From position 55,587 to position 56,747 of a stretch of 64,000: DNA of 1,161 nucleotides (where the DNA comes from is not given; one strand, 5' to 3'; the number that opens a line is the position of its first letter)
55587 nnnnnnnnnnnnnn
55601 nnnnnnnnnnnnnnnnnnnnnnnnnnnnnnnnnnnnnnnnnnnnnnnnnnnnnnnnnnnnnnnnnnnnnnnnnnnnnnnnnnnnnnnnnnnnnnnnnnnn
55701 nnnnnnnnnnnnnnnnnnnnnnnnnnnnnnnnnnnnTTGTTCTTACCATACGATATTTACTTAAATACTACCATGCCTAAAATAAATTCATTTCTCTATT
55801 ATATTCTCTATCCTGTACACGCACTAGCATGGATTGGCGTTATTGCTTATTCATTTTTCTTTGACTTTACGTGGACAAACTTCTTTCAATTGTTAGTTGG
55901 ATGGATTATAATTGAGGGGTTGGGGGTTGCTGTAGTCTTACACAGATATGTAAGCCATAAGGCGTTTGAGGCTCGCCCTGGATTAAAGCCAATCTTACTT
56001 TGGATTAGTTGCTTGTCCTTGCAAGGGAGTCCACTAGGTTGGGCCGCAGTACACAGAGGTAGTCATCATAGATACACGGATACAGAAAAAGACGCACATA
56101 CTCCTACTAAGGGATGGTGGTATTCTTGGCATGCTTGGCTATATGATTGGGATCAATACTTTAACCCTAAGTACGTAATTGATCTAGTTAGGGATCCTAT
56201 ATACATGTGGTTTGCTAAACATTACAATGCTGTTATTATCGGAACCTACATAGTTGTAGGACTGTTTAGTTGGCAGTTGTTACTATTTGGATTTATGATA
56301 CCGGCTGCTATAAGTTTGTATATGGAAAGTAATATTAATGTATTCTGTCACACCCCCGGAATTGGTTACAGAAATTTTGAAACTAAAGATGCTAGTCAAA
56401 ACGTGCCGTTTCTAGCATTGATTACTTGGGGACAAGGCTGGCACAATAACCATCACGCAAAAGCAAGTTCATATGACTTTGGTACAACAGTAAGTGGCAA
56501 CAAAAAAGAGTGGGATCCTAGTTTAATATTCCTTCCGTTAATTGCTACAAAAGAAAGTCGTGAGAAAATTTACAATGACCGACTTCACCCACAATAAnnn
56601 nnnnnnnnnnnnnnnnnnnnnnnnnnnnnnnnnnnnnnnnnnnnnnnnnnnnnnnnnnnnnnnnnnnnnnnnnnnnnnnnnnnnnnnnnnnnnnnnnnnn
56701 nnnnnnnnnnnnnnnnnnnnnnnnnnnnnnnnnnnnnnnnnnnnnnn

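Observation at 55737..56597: Phage-encoded stearoyl-CoA-type membrane desaturase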

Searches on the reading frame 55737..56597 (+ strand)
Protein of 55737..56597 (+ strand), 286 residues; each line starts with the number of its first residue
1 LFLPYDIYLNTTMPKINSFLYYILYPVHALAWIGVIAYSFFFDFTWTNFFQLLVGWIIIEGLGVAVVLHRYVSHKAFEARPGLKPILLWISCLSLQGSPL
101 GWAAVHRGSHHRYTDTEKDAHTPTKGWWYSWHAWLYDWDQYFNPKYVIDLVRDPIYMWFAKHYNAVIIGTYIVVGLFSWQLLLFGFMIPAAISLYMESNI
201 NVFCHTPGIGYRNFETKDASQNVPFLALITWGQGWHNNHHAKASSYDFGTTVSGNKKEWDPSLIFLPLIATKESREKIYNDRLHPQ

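Call 3: search_protein_families(library=pfam, proteins=[window:55737-56597:+], max_evalue=0.01)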
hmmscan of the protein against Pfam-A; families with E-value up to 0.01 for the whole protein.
window:55737-56597:+ (286 aa): 1 family
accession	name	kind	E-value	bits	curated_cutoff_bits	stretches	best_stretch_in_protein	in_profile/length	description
PF00487.30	FA_desaturase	-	2.3e-16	60.8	29.7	1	46-242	3-223/253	Fatty acid desaturase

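Call 4: search_solved_structures(query=window:55737-56597:+, max_evalue=10, show_alignments=3)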
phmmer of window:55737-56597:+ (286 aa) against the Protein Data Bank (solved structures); distinct sequences matched with E-value up to 10: 5.
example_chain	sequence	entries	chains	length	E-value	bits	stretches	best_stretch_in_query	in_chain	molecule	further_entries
4ymk_A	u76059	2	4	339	5.2e-11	45.6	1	56-246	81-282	Acyl-CoA desaturase 1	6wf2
4zyo_A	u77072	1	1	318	2e-10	43.6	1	27-249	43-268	Acyl-CoA desaturase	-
1ecs_A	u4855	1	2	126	1.4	11.3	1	42-93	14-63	BLEOMYCIN RESISTANCE PROTEIN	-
1mh6_A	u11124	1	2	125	1.5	11.2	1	42-93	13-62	BLEOMYCIN RESISTANCE PROTEIN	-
1ewj_A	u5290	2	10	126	1.5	11.1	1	42-93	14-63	BLEOMYCIN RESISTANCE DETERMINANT | Bleomycin Resistance Protein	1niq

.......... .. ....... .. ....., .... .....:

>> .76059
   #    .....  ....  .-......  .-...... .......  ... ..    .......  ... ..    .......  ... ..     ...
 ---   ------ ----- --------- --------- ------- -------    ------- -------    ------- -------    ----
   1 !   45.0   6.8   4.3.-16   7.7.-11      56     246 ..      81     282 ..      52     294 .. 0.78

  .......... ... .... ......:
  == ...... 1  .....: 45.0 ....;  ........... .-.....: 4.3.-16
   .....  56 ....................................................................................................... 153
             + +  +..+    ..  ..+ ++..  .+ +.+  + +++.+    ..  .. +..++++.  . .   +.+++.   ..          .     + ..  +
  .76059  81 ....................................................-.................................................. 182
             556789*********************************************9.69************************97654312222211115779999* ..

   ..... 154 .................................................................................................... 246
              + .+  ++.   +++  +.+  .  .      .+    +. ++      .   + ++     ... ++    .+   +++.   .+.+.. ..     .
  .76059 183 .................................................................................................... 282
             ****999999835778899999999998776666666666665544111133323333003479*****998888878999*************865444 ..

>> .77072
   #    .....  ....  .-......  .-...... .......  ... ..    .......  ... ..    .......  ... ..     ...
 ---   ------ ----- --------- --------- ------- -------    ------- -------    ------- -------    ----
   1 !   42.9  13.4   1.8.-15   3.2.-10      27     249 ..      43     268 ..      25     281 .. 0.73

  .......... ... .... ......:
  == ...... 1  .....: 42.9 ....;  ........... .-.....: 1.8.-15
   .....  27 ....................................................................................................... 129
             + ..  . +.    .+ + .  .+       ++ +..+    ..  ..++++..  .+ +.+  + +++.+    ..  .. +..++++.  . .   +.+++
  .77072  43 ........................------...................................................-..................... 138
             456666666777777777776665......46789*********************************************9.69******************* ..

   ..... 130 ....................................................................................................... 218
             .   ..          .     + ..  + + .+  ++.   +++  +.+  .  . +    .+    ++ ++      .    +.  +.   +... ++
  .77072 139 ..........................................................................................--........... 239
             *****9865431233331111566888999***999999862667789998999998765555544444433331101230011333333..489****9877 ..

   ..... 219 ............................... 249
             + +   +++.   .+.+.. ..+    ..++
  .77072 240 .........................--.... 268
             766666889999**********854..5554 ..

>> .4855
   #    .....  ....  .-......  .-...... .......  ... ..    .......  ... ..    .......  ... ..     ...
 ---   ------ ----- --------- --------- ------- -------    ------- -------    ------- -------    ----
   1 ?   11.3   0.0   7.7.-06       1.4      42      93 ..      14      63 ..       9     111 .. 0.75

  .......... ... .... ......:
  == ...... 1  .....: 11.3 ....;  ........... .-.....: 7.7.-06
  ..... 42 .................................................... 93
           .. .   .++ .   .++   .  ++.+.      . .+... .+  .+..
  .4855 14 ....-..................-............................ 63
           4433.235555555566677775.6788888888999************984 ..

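Call 9: search_protein_families(library=phrogs, proteins=[window:55737-56597:+], max_evalue=0.001)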
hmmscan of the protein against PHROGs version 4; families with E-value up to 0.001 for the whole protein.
window:55737-56597:+ (286 aa): 1 family
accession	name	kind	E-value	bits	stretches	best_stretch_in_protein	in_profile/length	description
phrog_35201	-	unknown function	2.2e-11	44.9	1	199-264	167-227/274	-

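Call 10: find_homologous_proteins(query=window:55737-56597:+, max_evalue=0.001)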
Query window:55737-56597:+ (286 aa): 2915 proteins with E <= 0.001 among 4850 candidates; the best 120 are listed.
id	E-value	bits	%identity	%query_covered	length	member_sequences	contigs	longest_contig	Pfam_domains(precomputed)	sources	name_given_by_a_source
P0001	1.2e-173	595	91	96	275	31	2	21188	PF00487.31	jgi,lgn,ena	jgi:stearoyl-CoA desaturase (delta-9 desaturase)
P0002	1.6e-169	581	89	96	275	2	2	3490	PF00487.31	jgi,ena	jgi:stearoyl-CoA desaturase (delta-9 desaturase)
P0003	5.0e-168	576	88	94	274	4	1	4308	PF00487.31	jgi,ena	jgi:stearoyl-CoA desaturase (delta-9 desaturase)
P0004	5.1e-166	570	88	94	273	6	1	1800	PF00487.31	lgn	-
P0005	6.4e-157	540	84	94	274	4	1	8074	PF00487.31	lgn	-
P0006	2.3e-155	535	81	96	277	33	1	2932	PF00487.31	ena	-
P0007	1.4e-154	532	81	94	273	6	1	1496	PF00487.31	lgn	-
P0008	2.4e-154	531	79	95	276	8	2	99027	PF00487.31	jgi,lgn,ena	jgi:stearoyl-CoA desaturase (delta-9 desaturase)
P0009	1.3e-153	529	81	94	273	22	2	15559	PF00487.31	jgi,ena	jgi:stearoyl-CoA desaturase (delta-9 desaturase)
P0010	2.1e-153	528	81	94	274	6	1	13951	PF00487.31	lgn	-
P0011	3.7e-153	527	79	94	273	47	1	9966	PF00487.31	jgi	jgi:stearoyl-CoA desaturase (delta-9 desaturase)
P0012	3.2e-151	521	79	94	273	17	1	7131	PF00487.31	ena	-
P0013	4.9e-151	520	79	94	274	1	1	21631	PF00487.31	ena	-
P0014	1.2e-149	516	78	95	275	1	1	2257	PF00487.31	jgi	-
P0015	2.1e-149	515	76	96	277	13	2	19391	PF00487.31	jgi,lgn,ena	jgi:stearoyl-CoA desaturase (delta-9 desaturase)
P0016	1.7e-148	512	77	94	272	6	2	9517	PF00487.31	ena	-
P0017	2.2e-148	512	77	94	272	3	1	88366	PF00487.31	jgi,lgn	jgi:stearoyl-CoA desaturase (delta-9 desaturase)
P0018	3.1e-148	511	78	94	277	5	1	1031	PF00487.31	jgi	jgi:stearoyl-CoA desaturase (delta-9 desaturase)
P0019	1.0e-147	510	77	94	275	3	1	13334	PF00487.31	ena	-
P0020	2.4e-147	508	77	96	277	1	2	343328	PF00487.31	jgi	jgi:sn-1 stearoyl-lipid 9-desaturase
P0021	3.5e-147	508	75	95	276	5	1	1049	PF00487.31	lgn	-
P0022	5.5e-147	507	75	94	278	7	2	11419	PF00487.31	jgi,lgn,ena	-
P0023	7.9e-147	507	76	96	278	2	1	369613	PF00487.31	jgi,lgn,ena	jgi:stearoyl-CoA desaturase (delta-9 desaturase)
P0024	9.4e-147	506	76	96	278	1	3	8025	PF00487.31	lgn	-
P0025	9.6e-147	506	76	96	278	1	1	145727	PF00487.31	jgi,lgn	jgi:stearoyl-CoA desaturase (delta-9 desaturase)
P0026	2.3e-146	505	79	93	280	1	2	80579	PF00487.31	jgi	jgi:stearoyl-CoA desaturase (delta-9 desaturase)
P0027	1.0e-145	503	77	94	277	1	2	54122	PF00487.31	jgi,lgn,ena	jgi:stearoyl-CoA desaturase (delta-9 desaturase)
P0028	6.5e-145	500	73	96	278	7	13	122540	PF00487.31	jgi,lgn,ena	jgi:fatty-acid desaturase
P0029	2.2e-144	499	74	94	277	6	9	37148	PF00487.31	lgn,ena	-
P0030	2.6e-144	498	77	94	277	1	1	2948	PF00487.31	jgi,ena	jgi:stearoyl-CoA desaturase (delta-9 desaturase)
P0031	3.0e-144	498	75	94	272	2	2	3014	PF00487.31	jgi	jgi:stearoyl-CoA desaturase (delta-9 desaturase)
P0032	3.9e-144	498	74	95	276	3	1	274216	PF00487.31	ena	-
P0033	5.5e-144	497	76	94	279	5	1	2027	PF00487.31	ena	-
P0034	3.4e-143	495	74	96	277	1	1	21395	PF00487.31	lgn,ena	-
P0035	4.5e-143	494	74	94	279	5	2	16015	PF00487.31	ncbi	-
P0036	1.7e-142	492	74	94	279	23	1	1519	PF00487.31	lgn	-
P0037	5.6e-142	491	76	94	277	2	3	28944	PF00487.31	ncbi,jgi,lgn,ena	jgi:fatty-acid desaturase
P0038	7.9e-142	490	73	96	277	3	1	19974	PF00487.31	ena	-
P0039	8.0e-142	490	75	93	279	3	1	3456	PF00487.31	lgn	-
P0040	9.2e-142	490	74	94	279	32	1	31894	PF00487.31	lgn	-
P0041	1.4e-141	489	73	95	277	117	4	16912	PF00487.31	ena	-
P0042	1.3e-140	486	73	94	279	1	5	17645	PF00487.31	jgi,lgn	-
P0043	2.9e-140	485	74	94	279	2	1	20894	PF00487.31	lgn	-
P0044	8.9e-140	483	73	94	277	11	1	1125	PF00487.31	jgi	-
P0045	3.1e-138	478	73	94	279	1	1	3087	PF00487.31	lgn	-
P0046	3.9e-138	478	71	93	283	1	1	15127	PF00487.31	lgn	-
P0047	9.6e-138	477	73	94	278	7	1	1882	PF00487.31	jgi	-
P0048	3.9e-136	472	71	96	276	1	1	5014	PF00487.31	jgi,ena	jgi:stearoyl-CoA desaturase (delta-9 desaturase)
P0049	4.4e-135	468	71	96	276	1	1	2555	PF00487.31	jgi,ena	jgi:fatty-acid desaturase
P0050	1.2e-134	467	70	97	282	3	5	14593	PF00487.31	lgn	-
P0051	2.9e-134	465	71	96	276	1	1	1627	PF00487.31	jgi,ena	jgi:stearoyl-CoA desaturase (delta-9 desaturase)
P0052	8.9e-134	464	70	94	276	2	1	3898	PF00487.31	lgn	-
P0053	7.7e-133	461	68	95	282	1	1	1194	PF00487.31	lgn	-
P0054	9.8e-133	460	70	96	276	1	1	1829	PF00487.31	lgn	-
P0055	2.2e-132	459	71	94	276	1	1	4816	PF00487.31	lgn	-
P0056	1.4e-130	453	68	93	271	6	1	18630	PF00487.31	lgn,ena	-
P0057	1.6e-130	453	69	95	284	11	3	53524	PF00487.31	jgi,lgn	-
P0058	1.7e-130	453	68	95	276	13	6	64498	PF00487.31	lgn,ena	-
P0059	8.2e-130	451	73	87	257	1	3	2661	PF00487.31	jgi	jgi:stearoyl-CoA desaturase (delta-9 desaturase)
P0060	1.0e-128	447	67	94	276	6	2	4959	PF00487.31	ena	-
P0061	1.0e-127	444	72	89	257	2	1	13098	PF00487.31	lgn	-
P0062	2.9e-127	442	65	94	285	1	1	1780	PF00487.31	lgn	-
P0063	6.5e-127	441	66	94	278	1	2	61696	PF00487.31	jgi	jgi:fatty-acid desaturase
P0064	6.6e-127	441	67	95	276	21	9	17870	PF00487.31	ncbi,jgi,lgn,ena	jgi:stearoyl-CoA desaturase (delta-9 desaturase)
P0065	9.1e-127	441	64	97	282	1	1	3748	PF00487.31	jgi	jgi:fatty-acid desaturase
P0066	1.1e-126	440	68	93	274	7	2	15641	PF00487.31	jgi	jgi:fatty-acid desaturase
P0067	2.8e-126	439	64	94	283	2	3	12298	PF00487.31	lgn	-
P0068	1.5e-124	433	64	95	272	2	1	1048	PF00487.31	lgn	-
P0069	7.5e-124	431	63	95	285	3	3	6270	PF00487.31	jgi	jgi:fatty-acid desaturase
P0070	1.3e-123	430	67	93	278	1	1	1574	PF00487.31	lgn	-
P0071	4.2e-123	429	65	93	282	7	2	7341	PF00487.31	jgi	jgi:fatty-acid desaturase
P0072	4.4e-123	429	63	94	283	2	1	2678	PF00487.31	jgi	jgi:stearoyl-CoA desaturase (delta-9 desaturase)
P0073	6.3e-123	428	66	94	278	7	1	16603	PF00487.31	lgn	-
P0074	8.5e-123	428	65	93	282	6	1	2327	PF00487.31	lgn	-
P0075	1.4e-122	427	67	90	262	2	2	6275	PF00487.31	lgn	-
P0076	1.6e-122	427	65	94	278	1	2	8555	PF00487.31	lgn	-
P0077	2.1e-122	426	64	93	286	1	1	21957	PF00487.31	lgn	-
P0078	2.5e-122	426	64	94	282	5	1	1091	PF00487.31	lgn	-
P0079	1.9e-120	420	64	95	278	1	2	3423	PF00487.31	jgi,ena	jgi:stearoyl-CoA desaturase (delta-9 desaturase)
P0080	2.0e-120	420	64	94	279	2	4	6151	PF00487.31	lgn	-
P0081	5.1e-120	419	62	95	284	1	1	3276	PF00487.31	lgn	-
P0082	2.0e-119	417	60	95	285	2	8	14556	PF00487.31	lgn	-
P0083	2.5e-118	413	62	94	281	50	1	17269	PF00487.31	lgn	-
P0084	4.1e-118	412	59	95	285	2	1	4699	PF00487.31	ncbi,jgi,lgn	jgi:stearoyl-CoA desaturase (delta-9 desaturase)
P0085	7.8e-118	411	60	97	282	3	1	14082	PF00487.31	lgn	-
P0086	7.9e-118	411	60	94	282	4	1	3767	PF00487.31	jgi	jgi:stearoyl-CoA desaturase (delta-9 desaturase)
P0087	9.1e-118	411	62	93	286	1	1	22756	PF00487.31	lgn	-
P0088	1.6e-117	410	60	94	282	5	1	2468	PF00487.31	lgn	-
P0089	1.9e-117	410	59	97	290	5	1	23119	PF00487.31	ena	-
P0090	2.4e-117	410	63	93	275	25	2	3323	PF00487.31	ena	-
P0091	2.5e-117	410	59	94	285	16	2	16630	PF00487.31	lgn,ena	-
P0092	4.2e-117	409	61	94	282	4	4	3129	PF00487.31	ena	-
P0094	7.4e-116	405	59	96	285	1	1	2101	PF00487.31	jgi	jgi:stearoyl-CoA desaturase (delta-9 desaturase)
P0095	2.5e-115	403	57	96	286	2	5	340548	PF00487.31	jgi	-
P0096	3.1e-115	403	61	92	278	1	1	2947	PF00487.31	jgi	jgi:stearoyl-CoA desaturase (delta-9 desaturase)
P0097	2.0e-114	400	58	96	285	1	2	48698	PF00487.31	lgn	-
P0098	2.2e-114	400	59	97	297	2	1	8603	PF00487.31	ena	-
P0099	3.7e-114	399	61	95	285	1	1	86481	PF00487.31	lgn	-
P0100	4.9e-114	399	59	94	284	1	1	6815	PF00487.31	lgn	-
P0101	8.5e-114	398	59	94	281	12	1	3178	PF00487.31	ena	-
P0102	2.1e-113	397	60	94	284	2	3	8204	PF00487.31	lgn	-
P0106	7.8e-112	392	60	96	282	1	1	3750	PF00487.31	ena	-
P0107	1.2e-111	391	58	95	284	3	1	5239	PF00487.31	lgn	-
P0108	5.9e-111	389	59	94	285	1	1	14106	PF00487.31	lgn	-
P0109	8.0e-111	388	59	96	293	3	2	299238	PF00487.31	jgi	jgi:sn-1 stearoyl-lipid 9-desaturase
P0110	3.1e-110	386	58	94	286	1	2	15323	PF00487.31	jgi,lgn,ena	jgi:stearoyl-CoA desaturase (delta-9 desaturase)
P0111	9.2e-110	385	58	94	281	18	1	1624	PF00487.31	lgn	-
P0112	1.8e-109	384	57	94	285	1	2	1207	PF00487.31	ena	-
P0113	2.4e-109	383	57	95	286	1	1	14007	PF00487.31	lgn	-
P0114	2.1e-108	380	58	94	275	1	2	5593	PF00487.31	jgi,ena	jgi:stearoyl-CoA desaturase (delta-9 desaturase)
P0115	2.6e-108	380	58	94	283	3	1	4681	PF00487.31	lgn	-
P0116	4.1e-108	379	57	95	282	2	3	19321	PF00487.31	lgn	-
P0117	1.1e-107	378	58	94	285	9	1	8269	PF00487.31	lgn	-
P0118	6.6e-83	297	65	62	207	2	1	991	PF00487.31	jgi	jgi:fatty-acid desaturase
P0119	9.7e-83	296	48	90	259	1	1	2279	PF00487.31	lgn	-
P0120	5.0e-77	277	60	64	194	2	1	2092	PF00487.31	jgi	jgi:stearoyl-CoA desaturase (delta-9 desaturase)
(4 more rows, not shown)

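Call 11: search_dna_similar(query=window:55737-56597:+, collection=phages, mode=protein, max_evalue=0.001, max_rows=40)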
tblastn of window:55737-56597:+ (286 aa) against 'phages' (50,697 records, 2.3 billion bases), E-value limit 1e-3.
Records with a match: 3; places in all: 3; records where one place covers at least 80% of the query: 0.
Best place of each record, by identity: <60% 3.
By first word of the organism name: Acinetobacter 2; Pelagibacter 1.
By host as written in the record: - 2; Candidatus Pelagibacter ubique HTCC1062 1.
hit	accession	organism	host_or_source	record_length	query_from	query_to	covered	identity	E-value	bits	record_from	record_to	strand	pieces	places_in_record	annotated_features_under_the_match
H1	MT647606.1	Pelagibacter phage Mosig EXVC030M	Candidatus Pelagibacter ubique HTCC1062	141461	51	240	66%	29.5%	4e-11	69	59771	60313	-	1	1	putative FA_desaturase domain protein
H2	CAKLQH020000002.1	Acinetobacter phage MD-2021a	not known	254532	57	250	68%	28.1%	6e-16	84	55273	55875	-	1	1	Fatty acid desaturase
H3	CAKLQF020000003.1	Acinetobacter phage MD-2021a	not known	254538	57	250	68%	28.1%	6e-16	84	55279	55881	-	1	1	Fatty acid desaturase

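Call 12: list_cluster_members(proteins=[P0035, P0037, P0064, P0084, P0001, P0023, P0095, P0109])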
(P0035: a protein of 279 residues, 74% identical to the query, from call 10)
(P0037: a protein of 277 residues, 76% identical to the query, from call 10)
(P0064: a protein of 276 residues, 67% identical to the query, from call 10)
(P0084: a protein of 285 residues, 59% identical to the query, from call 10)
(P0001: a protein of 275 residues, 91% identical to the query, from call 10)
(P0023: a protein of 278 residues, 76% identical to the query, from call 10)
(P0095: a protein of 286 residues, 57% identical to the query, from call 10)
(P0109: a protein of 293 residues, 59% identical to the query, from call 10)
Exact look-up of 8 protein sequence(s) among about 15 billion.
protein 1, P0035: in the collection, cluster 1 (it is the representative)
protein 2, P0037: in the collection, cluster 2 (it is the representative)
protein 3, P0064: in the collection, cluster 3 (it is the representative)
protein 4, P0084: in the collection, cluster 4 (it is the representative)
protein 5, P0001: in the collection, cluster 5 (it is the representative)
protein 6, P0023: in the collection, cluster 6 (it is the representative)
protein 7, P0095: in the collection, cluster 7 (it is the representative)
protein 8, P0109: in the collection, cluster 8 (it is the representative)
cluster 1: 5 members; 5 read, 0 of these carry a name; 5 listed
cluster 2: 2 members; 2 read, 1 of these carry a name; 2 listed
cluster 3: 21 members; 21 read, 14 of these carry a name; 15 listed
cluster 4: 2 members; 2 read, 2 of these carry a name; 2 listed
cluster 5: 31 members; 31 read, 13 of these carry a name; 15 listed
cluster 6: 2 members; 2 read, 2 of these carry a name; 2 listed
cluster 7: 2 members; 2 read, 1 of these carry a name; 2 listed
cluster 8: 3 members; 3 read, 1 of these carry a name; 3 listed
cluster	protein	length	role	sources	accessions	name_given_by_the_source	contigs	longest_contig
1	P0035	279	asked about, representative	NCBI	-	-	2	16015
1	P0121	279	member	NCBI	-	-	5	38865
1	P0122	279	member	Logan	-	-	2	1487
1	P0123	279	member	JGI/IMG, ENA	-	-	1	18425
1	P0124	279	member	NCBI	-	-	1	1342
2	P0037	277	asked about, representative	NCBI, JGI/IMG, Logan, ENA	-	fatty-acid desaturase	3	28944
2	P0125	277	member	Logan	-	-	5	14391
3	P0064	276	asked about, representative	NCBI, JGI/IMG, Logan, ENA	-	stearoyl-CoA desaturase (delta-9 desaturase)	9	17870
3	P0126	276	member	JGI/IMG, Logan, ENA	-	stearoyl-CoA desaturase (delta-9 desaturase)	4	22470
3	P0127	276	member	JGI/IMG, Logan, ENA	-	stearoyl-CoA desaturase (delta-9 desaturase)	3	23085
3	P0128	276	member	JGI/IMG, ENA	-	stearoyl-CoA desaturase (delta-9 desaturase)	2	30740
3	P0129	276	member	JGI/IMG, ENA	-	stearoyl-CoA desaturase (delta-9 desaturase)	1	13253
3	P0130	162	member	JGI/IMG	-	fatty-acid desaturase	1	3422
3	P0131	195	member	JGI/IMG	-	stearoyl-CoA desaturase (delta-9 desaturase)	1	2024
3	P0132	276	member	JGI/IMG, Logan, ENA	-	stearoyl-CoA desaturase (delta-9 desaturase)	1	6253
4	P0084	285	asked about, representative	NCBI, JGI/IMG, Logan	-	stearoyl-CoA desaturase (delta-9 desaturase)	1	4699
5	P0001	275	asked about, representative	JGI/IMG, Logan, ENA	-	stearoyl-CoA desaturase (delta-9 desaturase)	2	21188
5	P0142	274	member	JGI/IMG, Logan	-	stearoyl-CoA desaturase (delta-9 desaturase)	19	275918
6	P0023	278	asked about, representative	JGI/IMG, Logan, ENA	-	stearoyl-CoA desaturase (delta-9 desaturase)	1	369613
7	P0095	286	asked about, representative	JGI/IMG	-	-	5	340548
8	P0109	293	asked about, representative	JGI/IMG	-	sn-1 stearoyl-lipid 9-desaturase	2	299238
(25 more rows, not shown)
